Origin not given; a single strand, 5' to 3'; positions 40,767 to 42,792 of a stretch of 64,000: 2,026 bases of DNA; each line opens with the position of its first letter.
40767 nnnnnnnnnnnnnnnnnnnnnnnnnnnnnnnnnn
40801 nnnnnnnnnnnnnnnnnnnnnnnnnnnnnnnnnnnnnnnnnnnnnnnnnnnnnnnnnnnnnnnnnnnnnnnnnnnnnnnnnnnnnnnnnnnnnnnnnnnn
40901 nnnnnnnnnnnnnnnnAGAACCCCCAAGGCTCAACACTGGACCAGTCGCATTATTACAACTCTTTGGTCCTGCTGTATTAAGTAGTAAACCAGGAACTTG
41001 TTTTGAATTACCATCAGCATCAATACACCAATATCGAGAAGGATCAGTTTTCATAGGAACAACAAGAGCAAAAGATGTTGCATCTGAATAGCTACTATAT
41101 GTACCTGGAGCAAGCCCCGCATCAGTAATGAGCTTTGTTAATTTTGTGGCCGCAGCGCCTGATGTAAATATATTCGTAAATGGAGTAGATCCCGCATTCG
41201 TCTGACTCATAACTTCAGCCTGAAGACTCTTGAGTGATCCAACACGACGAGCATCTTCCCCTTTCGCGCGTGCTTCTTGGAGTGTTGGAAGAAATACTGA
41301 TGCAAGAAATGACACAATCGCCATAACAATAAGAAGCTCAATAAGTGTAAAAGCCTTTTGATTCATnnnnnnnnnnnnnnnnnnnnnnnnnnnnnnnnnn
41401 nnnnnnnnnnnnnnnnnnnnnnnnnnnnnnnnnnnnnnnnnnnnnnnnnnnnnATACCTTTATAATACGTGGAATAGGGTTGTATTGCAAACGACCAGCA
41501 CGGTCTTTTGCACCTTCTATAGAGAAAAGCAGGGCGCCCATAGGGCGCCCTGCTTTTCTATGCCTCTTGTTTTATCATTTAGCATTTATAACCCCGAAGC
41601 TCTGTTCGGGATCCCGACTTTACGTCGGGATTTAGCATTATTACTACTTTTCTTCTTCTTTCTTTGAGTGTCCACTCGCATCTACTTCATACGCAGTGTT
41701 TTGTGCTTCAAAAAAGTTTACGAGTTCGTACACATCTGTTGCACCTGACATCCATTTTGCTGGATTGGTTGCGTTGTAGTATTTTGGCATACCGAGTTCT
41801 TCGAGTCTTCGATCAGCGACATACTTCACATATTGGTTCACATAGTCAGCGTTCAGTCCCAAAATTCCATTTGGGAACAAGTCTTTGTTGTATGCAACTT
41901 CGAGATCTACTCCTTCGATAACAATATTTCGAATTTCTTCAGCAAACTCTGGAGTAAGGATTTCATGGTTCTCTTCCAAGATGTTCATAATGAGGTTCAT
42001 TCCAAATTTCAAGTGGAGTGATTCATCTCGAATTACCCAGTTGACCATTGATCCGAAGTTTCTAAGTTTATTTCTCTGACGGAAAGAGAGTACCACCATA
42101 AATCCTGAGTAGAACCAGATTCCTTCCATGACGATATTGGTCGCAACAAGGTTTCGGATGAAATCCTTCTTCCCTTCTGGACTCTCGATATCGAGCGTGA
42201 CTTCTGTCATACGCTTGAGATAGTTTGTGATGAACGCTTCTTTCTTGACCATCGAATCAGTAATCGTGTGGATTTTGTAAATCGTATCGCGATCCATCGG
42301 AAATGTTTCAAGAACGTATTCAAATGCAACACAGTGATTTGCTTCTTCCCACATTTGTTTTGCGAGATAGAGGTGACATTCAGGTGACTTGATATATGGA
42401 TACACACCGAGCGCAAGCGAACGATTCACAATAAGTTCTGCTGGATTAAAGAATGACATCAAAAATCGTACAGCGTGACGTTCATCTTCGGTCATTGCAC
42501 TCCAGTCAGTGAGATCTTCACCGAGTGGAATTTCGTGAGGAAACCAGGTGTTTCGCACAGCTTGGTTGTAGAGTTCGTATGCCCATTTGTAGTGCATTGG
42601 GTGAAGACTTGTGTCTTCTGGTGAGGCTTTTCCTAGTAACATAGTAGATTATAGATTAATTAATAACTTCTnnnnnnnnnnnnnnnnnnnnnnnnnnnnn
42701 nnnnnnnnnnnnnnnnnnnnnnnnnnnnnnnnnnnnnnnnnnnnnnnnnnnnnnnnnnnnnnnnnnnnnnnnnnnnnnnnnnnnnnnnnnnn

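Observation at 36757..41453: Surface locus with a type IV pilin N-terminus fused to a ~450-aa YVTN beta-propeller and a membrane-anchored paralogue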

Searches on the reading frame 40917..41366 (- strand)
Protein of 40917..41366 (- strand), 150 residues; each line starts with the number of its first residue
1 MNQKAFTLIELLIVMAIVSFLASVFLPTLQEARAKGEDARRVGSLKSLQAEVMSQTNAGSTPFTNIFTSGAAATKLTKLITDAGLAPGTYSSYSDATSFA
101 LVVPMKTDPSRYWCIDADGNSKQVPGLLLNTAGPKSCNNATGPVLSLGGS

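Call 28: find_homologous_proteins(query=window:40917-41366:-, max_evalue=0.001)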
Query window:40917-41366:- (150 aa): 5 proteins with E <= 0.001 among 108 candidates.
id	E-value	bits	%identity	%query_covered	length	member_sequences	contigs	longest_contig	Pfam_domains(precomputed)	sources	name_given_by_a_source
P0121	1.2e-5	43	43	47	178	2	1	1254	PF07963.18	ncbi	-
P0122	1.5e-4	40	51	38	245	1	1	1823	PF07596.17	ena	-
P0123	3.3e-4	39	46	39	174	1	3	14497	PF07963.18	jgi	jgi:prepilin-type N-terminal cleavage/methylation domain-containing protein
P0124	4.8e-4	38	52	35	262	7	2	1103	PF07596.17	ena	-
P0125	8.9e-4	37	44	42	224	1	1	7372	PF07963.18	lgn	-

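Call 42: find_related_loci(query=A2, collection=genome_contigs, flank=8000)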
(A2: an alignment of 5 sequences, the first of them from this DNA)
Query A2 (143 aa) in genome_contigs; peptide patterns used: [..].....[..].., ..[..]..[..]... (x = any residue, [..] = any of these).
600 stretches matched a pattern (row limit reached: there are more); 156 encode a relative of the query (tblastn E <= 1e-3); the best 80 are kept; 80 distinct loci.
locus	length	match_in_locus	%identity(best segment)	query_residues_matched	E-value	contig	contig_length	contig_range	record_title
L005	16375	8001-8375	38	3-128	2e-20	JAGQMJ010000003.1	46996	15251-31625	MAG: Candidatus Kaiserbacteria bacterium isolate HKST-UBA39 NODE_3_length_46996_cov_7.566274, whole genome shotgun seque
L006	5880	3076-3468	27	2-114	5e-12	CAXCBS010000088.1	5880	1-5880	MAG TPA_asm: uncultured Candidatus Peregrinibacteria bacterium isolate SRR3723783_concoct_125 genome assembly, contig: E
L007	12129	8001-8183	46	3-62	8e-11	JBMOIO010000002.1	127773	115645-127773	MAG: Minisyncoccia bacterium isolate Deming_bin.451 contig124, whole genome shotgun sequence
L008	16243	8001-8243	41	3-80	1e-10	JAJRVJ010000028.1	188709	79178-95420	MAG: Patescibacteria group bacterium isolate Dive96_bin10.367 k141_3968821, whole genome shotgun sequence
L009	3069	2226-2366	53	3-49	6e-10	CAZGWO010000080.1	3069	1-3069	MAG TPA_asm: uncultured Pseudobdellovibrionaceae bacterium isolate SRP163575_co2_16 genome assembly, contig: NODE_43799_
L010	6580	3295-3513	45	2-71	1e-9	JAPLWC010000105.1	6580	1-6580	MAG: Candidatus Gottesmanbacteria bacterium isolate LacPavin_0920_SED3_MAG_47_8 LacPavin_0920_SED3_scaffold_2174006, who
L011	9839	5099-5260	46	1-54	1e-9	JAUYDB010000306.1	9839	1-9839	MAG: Candidatus Omnitrophota bacterium isolate C20_maxbin.118 C20_k141_588666, whole genome shotgun sequence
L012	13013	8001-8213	44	3-71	1e-9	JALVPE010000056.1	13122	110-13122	MAG: Candidatus Moraniibacteriota bacterium isolate A3_metabat1_scaf2bin.079 A3_NODE_3368_length_13122_cov_2.574606, who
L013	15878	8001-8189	44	1-62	2e-9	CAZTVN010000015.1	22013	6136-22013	MAG TPA_asm: uncultured Candidatus Peribacteria bacterium isolate binchicken_co213_143 genome assembly, contig: NODE_395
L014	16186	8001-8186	42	1-62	2e-9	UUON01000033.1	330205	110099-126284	Pseudomonas sp. 286 isolate p4.D11 genome assembly, contig: 33, whole genome shotgun sequence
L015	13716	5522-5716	46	3-63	2e-9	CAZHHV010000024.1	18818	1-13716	MAG TPA_asm: uncultured Nitrospiraceae bacterium isolate binchicken_co232_94 genome assembly, contig: NODE_5714_length_1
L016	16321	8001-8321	30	3-117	3e-9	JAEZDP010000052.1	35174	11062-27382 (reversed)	MAG: Acidobacteria bacterium isolate OH_CBrB_29 k127_1928892, whole genome shotgun sequence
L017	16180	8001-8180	38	2-59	3e-9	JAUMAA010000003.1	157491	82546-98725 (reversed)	MAG: Patescibacteria group bacterium isolate P_PATE NODE_71_length_157491_cov_1.986916, whole genome shotgun sequence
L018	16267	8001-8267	35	2-91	6e-9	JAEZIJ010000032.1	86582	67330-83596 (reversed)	MAG: Acidobacteria bacterium isolate OH_CDB_181 k127_1427689, whole genome shotgun sequence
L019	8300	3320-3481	44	1-54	6e-9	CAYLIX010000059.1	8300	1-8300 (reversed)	MAG TPA_asm: uncultured Planctomycetia bacterium isolate SRP077602_co2_141 genome assembly, contig: NODE_12886_length_83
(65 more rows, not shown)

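Call 49: search_protein_representatives(alignment_id=A2)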
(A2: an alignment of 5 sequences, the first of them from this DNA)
Query: 5 sequences, 153 profile positions. Proteins with E-value up to 0.001 (for the whole library): 30654; up to 1e-10: 522; up to 1e-30: 8. The best 150 are listed.
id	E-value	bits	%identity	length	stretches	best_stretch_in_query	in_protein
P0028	1.6e-99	346.5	-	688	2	1-152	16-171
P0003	1.8e-81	287.9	-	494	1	2-153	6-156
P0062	3.3e-79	280.5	-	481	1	2-153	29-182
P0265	1.4e-43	164.9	-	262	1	1-151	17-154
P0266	1.4e-41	158.3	-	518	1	1-150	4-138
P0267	1.1e-35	139.2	-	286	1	1-150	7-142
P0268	1.6e-31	125.7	-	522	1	2-148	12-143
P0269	3.8e-31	124.5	-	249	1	1-151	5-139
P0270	3.8e-28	114.7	-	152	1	2-151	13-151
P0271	4.2e-24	101.6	-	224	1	1-151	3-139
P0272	5.2e-23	98.1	-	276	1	1-153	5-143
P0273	7.9e-22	94.2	-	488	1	26-150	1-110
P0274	2.7e-21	92.5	-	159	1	1-140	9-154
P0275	2.7e-20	89.2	-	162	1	1-149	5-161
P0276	4.5e-20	88.5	-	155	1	2-135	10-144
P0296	3.3e-16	76.0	-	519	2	2-132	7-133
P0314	1.6e-15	73.8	-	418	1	1-151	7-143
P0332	6.5e-15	71.8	-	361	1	1-150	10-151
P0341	1.2e-14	70.9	-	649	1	3-140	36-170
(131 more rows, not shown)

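Call 50: search_protein_families(library=pfam, proteins=[P0265, P0266, P0267, P0268, P0269, P0273, P0296, P0314, P0332, P0341], max_evalue=0.01)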
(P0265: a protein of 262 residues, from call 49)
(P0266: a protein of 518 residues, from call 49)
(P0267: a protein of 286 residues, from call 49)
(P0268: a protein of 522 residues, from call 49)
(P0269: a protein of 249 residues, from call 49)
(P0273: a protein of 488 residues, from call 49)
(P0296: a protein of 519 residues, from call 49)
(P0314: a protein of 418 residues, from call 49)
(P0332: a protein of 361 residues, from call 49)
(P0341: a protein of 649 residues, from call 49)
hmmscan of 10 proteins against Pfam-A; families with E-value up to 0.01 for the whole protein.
P0265 (262 aa): 2 families
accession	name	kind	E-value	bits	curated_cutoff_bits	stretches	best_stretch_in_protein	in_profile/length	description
PF07963.17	N_methyl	-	1.8e-07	30.9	21.2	1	16-38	4-26/27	Prokaryotic N-terminal methylation motif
PF16403.11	Bact_surface_Ig-like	-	0.0001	22.7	27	0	234-256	48-70/71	Bacterial surface protein, Ig-like domain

P0266 (518 aa): 2 families
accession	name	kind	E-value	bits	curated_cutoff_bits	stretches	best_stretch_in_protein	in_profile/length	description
PF17164.10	DUF5122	-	2e-30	105.1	27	2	167-202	1-36/36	Domain of unknown function (DUF5122) beta-propeller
PF07963.17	N_methyl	-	4e-08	32.9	21.2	1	1-23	2-24/27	Prokaryotic N-terminal methylation motif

P0267 (286 aa): 1 family
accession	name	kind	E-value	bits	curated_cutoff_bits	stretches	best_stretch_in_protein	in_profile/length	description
PF07963.17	N_methyl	-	5.7e-10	38.8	21.2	1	4-29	2-27/27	Prokaryotic N-terminal methylation motif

P0268 (522 aa): 2 families
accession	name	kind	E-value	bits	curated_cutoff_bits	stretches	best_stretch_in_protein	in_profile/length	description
PF17164.10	DUF5122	-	4.8e-17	62.4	27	2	174-208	1-36/36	Domain of unknown function (DUF5122) beta-propeller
PF07963.17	N_methyl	-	3.9e-06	26.6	21.2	1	9-30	3-24/27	Prokaryotic N-terminal methylation motif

P0269 (249 aa): 2 families
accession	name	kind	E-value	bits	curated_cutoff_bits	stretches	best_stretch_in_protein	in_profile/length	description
PF16403.11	Bact_surface_Ig-like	-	7.3e-10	39.2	27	1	153-229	1-70/71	Bacterial surface protein, Ig-like domain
PF07963.17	N_methyl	-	7.3e-09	35.3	21.2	1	1-27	1-27/27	Prokaryotic N-terminal methylation motif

P0273 (488 aa): 1 family
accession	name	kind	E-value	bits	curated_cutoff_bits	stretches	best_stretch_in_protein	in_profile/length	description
PF17164.10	DUF5122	-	6.2e-32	110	27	3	139-174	1-36/36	Domain of unknown function (DUF5122) beta-propeller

P0296 (519 aa): 3 families
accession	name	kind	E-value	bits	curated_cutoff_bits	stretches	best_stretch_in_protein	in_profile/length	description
PF07963.17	N_methyl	-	1.6e-06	27.9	21.2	1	3-28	2-27/27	Prokaryotic N-terminal methylation motif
PF00754.31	F5_F8_type_C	-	1.2e-05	25.9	28.2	1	411-508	26-121/127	F5/8 type C domain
PF22633.2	F5_F8_type_C_2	-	0.0057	17.7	27.8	1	411-475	12-73/91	NedA-like, galactose-binding domain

P0314 (418 aa): 2 families
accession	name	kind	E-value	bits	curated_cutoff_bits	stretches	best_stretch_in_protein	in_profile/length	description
PF22352.2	K319L-like_PKD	-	3.8e-10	40.1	27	1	180-269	1-84/84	K319L-like, PKD domain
PF07963.17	N_methyl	-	1.4e-05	24.9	21.2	1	4-28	2-26/27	Prokaryotic N-terminal methylation motif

P0332 (361 aa): 2 families
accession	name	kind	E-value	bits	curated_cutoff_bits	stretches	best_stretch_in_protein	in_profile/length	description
PF07963.17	N_methyl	-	5.3e-09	35.7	21.2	1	7-32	2-27/27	Prokaryotic N-terminal methylation motif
PF16403.11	Bact_surface_Ig-like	-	7.3e-05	23.2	27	0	191-219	14-41/71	Bacterial surface protein, Ig-like domain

P0341 (649 aa): 1 family
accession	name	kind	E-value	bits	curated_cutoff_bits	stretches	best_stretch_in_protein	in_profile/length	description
PF07963.17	N_methyl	-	0.0047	16.9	21.2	1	36-54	7-25/27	Prokaryotic N-terminal methylation motif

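Call 58: search_solved_structures(query=A2, max_evalue=0.01)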
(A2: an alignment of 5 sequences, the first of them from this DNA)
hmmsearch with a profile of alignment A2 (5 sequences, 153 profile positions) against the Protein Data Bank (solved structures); distinct sequences matched with E-value up to 0.01: 15.
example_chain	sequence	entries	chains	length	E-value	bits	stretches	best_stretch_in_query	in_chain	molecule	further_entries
9laa_A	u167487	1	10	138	9.5e-07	32.2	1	1-77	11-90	Type IV pilin protein PilA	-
6xxd_A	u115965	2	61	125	2.1e-06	31.1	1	3-37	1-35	PilA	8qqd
1ay2_A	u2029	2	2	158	3e-06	30.6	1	3-94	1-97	TYPE 4 PILIN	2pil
7tgg_A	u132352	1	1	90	4.1e-06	30.1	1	1-49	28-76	Geopilin domain 1 protein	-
9egp_A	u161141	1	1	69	4.8e-06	29.9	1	1-49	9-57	Geopilin domain 1 protein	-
2hi2_A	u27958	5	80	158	5.7e-06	29.7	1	3-49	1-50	Fimbrial protein | PilA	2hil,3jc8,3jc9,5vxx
8tob_GA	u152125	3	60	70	1.1e-05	28.7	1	4-52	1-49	Fimbrial protein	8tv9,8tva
1oqw_A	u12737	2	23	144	1.2e-05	28.7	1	3-54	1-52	Fimbrial protein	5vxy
2m7g_A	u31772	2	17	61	1.6e-05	28.2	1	3-50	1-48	Geopilin domain 1 protein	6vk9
8tum_e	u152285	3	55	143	2.1e-05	27.9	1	3-59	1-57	Type IV major pilin protein PilA | Pilin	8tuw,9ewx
5kua_A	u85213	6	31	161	3.5e-05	27.1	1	3-48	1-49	pilin | Neisseria meningitidis PilE variant SB-GATDH | Neisseria meningitidis PilE, SB-DATDH variant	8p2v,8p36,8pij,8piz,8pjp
8p3b_A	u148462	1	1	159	3.5e-05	27.1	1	3-48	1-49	Fimbrial protein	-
3sok_A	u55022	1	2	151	0.00085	22.6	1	3-56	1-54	Fimbrial protein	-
8tj2_C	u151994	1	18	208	0.0013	22.1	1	3-47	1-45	Type IV major pilin protein PilA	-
5wda_A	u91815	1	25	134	0.0087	19.4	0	3-45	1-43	General secretion pathway protein G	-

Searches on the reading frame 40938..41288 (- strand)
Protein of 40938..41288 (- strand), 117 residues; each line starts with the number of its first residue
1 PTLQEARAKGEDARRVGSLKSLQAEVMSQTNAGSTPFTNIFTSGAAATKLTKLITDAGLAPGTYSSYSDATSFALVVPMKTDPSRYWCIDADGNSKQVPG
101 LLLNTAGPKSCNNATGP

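Call 76: find_related_loci(query=A4, collection=metagenome_contigs, flank=6000)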
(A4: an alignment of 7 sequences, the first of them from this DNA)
Query A4 (117 aa) in metagenome_contigs; peptide patterns used: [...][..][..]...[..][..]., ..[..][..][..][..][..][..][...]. (x = any residue, [..] = any of these).
201 stretches matched a pattern; 1 encode a relative of the query (tblastn E <= 1e-3); 1 distinct loci.
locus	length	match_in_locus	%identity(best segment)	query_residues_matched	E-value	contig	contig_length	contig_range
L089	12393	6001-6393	45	1-114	2e-32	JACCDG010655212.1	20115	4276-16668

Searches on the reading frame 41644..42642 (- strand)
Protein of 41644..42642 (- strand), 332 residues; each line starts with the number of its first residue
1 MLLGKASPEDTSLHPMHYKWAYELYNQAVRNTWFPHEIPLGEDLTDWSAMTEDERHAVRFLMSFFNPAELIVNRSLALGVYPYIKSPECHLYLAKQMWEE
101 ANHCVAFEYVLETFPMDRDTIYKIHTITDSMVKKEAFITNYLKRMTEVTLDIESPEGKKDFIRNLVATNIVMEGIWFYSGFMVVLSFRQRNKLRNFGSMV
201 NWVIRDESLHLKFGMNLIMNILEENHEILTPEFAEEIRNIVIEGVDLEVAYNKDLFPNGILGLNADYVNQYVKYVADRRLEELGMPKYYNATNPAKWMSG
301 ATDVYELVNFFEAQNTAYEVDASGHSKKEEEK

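Call 9: search_protein_families(library=pfam, proteins=[window:41644-42642:-], max_evalue=0.001)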
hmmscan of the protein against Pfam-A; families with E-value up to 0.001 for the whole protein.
window:41644-42642:- (332 aa): 1 family
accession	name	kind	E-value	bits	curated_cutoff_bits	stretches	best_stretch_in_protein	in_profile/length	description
PF00268.27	Ribonuc_red_sm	-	6.6e-76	255.8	33.6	1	13-294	4-281/281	Ribonucleotide reductase, small chain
